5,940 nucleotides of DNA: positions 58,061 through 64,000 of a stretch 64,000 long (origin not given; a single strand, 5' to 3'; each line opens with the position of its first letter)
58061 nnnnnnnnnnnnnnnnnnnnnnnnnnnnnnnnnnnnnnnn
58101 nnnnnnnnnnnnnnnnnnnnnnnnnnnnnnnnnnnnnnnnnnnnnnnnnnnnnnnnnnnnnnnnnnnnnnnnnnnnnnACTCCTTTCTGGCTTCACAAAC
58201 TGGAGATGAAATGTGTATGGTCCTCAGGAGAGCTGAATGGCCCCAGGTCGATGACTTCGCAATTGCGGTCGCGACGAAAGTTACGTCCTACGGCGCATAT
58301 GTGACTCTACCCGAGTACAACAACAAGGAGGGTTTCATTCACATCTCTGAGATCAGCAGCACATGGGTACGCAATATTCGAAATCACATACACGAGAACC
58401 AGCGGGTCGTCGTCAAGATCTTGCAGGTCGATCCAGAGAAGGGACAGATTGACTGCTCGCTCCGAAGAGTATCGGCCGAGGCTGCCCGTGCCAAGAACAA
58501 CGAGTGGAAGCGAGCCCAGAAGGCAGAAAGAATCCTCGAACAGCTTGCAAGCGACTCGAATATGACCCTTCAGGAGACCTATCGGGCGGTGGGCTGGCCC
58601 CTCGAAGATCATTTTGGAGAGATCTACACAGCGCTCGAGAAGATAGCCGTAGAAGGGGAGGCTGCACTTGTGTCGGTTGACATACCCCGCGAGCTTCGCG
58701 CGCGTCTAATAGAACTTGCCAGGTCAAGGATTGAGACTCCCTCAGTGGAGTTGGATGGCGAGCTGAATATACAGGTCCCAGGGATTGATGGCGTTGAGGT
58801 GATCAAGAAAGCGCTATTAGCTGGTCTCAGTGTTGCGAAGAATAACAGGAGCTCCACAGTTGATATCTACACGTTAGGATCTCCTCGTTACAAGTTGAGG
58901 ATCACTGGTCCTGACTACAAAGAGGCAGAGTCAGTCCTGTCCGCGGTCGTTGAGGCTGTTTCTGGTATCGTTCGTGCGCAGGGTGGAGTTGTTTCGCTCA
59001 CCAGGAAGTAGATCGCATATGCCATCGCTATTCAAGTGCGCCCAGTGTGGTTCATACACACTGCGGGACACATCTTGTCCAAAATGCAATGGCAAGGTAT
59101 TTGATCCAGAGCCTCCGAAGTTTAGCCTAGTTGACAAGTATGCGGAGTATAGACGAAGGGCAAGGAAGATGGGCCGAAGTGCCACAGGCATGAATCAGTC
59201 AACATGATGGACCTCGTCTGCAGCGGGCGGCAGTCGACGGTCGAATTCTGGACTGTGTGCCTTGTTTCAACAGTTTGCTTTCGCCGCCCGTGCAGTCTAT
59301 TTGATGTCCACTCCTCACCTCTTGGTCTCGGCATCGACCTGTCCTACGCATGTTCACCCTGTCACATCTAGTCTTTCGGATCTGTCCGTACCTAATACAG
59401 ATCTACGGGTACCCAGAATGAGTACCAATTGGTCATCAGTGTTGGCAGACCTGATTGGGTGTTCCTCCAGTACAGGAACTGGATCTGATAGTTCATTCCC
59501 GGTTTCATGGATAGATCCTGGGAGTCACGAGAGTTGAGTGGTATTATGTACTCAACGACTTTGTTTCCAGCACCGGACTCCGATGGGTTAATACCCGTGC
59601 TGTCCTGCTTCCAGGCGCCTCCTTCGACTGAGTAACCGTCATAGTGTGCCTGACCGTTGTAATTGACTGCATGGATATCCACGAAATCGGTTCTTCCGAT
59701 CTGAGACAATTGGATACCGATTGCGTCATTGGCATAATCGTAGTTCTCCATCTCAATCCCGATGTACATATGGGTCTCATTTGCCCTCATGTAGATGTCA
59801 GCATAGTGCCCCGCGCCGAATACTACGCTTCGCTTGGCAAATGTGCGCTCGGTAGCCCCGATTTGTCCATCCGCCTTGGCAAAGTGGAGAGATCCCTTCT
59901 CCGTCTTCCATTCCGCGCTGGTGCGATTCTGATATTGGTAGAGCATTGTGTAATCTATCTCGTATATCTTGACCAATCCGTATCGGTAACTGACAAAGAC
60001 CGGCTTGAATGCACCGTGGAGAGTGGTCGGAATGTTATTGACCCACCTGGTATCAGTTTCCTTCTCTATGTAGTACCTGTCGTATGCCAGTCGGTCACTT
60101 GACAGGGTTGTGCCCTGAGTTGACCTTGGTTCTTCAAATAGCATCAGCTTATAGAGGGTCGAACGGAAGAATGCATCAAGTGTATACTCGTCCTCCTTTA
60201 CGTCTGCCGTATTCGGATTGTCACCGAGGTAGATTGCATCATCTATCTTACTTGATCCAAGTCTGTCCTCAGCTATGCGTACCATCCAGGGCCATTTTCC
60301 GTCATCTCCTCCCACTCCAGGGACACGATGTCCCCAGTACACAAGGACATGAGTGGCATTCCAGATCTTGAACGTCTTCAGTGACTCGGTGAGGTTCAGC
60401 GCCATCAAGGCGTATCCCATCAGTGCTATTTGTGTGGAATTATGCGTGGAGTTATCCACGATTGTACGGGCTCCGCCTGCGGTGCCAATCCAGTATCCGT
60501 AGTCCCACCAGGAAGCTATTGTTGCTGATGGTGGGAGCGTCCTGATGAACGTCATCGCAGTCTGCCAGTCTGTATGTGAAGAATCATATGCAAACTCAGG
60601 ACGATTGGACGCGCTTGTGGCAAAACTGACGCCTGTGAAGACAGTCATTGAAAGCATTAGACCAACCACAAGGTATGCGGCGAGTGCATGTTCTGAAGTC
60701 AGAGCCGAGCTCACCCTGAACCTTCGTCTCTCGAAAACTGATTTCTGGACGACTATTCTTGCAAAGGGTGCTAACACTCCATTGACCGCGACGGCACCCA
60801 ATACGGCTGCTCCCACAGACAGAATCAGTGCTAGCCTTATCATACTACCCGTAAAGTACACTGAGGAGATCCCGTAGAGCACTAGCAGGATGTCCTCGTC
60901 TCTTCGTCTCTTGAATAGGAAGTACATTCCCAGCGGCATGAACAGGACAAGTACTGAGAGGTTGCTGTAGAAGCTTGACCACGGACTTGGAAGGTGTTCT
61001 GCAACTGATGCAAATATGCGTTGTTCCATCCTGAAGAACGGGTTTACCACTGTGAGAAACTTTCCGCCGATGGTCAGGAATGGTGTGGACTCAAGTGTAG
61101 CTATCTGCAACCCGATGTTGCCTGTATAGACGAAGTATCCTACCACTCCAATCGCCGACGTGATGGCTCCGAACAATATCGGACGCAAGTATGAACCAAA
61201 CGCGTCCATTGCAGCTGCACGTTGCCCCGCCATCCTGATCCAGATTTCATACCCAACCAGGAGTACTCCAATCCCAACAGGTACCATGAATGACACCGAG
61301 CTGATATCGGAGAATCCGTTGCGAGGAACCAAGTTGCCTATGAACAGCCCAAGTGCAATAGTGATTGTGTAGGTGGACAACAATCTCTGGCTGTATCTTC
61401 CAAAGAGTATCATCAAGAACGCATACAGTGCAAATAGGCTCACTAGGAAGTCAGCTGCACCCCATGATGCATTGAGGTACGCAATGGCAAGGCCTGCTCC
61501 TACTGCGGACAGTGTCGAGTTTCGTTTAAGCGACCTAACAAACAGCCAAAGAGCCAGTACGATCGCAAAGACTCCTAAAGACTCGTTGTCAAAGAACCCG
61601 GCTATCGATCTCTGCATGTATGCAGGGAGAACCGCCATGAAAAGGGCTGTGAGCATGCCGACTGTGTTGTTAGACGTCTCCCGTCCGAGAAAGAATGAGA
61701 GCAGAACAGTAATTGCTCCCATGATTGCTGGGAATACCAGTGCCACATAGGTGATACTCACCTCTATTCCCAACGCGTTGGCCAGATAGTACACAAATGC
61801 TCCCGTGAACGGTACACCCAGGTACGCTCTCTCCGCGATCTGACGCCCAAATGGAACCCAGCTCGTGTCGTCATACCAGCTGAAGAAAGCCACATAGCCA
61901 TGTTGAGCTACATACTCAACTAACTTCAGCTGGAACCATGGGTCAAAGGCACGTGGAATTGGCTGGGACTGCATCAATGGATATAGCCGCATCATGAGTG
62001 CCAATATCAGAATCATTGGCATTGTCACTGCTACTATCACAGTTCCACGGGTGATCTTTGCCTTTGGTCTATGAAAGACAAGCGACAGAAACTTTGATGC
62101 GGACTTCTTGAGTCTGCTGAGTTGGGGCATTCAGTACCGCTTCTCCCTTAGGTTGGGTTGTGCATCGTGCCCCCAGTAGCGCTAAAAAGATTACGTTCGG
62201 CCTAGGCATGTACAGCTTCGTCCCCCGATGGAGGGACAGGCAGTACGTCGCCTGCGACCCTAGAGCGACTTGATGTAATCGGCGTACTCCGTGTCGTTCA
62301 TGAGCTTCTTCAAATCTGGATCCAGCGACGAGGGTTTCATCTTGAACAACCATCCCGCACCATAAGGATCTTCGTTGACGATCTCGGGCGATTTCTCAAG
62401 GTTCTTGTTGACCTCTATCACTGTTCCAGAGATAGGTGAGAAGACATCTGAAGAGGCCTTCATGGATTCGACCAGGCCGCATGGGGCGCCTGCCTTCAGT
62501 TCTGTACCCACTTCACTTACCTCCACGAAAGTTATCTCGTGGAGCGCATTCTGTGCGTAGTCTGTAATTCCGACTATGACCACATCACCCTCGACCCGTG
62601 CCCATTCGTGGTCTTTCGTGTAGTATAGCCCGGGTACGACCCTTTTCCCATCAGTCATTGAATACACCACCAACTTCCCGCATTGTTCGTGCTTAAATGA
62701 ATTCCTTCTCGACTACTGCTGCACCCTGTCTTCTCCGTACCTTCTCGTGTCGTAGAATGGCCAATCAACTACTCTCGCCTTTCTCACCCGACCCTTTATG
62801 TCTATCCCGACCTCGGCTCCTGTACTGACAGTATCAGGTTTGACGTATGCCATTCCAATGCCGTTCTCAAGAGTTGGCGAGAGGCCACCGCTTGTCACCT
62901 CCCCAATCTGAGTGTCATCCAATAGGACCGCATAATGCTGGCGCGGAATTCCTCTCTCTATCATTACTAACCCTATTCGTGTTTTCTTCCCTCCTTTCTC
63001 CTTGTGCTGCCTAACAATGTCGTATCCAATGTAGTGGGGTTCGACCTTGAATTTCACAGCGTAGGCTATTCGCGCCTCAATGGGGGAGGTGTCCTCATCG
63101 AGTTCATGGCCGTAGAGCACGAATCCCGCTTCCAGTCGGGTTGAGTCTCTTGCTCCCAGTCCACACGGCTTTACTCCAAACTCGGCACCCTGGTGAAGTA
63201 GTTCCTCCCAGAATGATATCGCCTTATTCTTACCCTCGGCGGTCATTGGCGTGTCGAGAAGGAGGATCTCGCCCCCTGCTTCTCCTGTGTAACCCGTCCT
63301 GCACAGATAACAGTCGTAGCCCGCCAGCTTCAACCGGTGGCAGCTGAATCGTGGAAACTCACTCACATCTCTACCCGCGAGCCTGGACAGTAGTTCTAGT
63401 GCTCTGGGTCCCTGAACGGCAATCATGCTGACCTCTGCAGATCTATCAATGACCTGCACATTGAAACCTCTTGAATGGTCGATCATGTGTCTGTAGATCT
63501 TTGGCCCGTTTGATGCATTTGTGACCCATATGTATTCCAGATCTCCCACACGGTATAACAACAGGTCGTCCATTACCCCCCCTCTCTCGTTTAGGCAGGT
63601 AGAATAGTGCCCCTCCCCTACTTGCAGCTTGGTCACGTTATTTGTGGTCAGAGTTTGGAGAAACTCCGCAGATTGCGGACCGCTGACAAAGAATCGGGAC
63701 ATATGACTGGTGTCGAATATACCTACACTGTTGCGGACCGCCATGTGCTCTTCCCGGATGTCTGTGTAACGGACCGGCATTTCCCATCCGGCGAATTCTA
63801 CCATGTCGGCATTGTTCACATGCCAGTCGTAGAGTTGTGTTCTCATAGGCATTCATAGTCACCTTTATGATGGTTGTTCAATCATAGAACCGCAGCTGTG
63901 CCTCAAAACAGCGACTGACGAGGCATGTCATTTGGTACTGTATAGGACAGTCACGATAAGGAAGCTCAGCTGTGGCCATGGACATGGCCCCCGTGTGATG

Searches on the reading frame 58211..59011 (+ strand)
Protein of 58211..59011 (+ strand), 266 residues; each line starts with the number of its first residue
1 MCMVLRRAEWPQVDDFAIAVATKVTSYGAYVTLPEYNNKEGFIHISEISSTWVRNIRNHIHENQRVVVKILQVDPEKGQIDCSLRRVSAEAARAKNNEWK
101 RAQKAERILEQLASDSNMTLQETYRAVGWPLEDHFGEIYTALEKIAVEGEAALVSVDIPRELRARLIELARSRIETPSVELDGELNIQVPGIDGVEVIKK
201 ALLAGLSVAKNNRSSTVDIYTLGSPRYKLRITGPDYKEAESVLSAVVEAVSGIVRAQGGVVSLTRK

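Call 20: search_protein_families(library=pfam, proteins=[window:58211-59011:+], max_evalue=0.00001)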
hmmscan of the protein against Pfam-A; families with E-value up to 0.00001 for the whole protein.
window:58211-59011:+ (266 aa): 2 families
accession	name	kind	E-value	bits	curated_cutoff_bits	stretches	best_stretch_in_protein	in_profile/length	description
PF07541.17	EIF_2_alpha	-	1.4e-27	96.4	22.8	1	124-236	2-114/114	Eukaryotic translation initiation factor 2 alpha subunit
PF00575.29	S1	-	7.6e-13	49.1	22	1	15-85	6-74/74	S1 RNA binding domain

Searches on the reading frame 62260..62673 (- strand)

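Call 20: search_protein_families(library=pfam, proteins=[window:62260-62673:-], max_evalue=0.00001)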
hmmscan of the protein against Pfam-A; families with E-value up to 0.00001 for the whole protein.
window:62260-62673:- (137 aa): 1 family
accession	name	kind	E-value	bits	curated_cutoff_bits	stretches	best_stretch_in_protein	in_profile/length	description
PF01597.25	GCV_H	-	4.1e-44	149.8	22.2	1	16-136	1-121/122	Glycine cleavage H-protein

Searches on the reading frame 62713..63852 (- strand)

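Call 20: search_protein_families(library=pfam, proteins=[window:62713-63852:-], max_evalue=0.00001)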
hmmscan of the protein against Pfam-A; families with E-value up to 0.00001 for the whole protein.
window:62713-63852:- (379 aa): 2 families
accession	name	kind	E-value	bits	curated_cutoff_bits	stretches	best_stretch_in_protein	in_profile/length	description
PF01571.26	GCV_T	-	1.7e-86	290.1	25.6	1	7-263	1-253/255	Aminomethyltransferase folate-binding domain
PF08669.17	GCV_T_C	-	4.7e-22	78.1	25.9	1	290-368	1-80/80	Glycine cleavage T-protein C-terminal barrel domain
